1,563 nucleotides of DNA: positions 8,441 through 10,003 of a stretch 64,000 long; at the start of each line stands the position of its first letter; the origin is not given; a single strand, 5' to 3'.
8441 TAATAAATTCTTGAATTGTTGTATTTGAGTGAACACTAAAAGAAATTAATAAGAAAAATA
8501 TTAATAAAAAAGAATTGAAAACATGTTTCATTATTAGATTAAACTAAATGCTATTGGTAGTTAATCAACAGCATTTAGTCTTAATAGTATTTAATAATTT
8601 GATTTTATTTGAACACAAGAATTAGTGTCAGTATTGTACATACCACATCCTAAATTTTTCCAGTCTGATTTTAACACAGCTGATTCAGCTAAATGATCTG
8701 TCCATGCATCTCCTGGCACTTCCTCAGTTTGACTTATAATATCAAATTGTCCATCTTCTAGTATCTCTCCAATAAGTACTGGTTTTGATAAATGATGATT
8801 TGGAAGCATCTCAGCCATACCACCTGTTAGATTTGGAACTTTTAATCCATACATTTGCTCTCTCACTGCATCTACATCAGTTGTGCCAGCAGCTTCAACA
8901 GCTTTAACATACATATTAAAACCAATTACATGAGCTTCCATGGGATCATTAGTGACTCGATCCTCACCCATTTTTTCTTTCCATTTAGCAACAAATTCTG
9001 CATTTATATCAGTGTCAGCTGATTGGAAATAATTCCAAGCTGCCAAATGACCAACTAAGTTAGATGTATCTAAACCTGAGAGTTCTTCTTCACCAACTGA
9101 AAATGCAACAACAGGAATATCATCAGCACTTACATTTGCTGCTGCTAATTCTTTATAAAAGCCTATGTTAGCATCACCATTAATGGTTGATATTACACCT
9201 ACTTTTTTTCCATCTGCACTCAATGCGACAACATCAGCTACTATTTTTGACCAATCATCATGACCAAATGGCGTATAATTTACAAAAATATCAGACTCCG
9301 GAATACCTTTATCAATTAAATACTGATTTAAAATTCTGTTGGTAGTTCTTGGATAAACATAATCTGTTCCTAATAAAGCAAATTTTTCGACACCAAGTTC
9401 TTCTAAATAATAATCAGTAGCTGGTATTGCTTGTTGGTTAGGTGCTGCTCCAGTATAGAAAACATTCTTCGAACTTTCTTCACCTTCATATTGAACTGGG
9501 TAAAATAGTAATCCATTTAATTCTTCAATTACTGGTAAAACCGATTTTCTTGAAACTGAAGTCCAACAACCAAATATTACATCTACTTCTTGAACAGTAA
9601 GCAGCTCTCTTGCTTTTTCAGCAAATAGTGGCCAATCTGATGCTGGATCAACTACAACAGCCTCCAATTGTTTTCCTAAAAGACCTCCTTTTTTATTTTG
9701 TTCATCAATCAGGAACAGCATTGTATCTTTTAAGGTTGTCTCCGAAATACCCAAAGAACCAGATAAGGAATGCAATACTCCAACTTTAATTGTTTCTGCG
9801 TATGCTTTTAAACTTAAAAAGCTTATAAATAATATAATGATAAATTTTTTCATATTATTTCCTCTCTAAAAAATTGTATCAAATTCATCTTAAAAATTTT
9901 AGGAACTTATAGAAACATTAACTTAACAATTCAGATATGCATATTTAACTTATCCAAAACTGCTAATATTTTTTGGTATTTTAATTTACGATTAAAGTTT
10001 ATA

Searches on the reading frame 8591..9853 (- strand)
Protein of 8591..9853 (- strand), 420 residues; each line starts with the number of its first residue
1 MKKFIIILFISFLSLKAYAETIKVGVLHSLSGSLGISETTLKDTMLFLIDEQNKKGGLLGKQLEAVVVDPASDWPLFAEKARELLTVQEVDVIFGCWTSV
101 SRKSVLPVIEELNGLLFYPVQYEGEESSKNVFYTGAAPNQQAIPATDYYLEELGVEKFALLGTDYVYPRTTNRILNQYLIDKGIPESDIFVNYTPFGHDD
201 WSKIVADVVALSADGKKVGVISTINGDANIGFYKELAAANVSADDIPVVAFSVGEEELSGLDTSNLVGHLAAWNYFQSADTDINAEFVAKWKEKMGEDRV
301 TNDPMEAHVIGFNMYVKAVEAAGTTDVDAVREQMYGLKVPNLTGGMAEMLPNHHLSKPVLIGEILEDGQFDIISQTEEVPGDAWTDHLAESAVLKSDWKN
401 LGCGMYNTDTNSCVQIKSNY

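Call 13: search_protein_families(library=ncbifam, proteins=[window:8591-9853:-], max_evalue=1e-10)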
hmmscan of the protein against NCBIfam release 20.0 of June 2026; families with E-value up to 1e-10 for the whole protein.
window:8591-9853:- (420 aa): 2 families
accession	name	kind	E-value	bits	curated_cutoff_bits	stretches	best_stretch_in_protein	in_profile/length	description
TIGR03407.1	urea_ABC_UrtA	exception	1.2e-155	517.9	492.75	1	22-384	1-360/361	urea ABC transporter substrate-binding protein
TIGR03669.1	urea_ABC_arch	equivalog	1.9e-43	148.9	494.8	1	22-384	1-355/375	urea ABC transporter substrate-binding protein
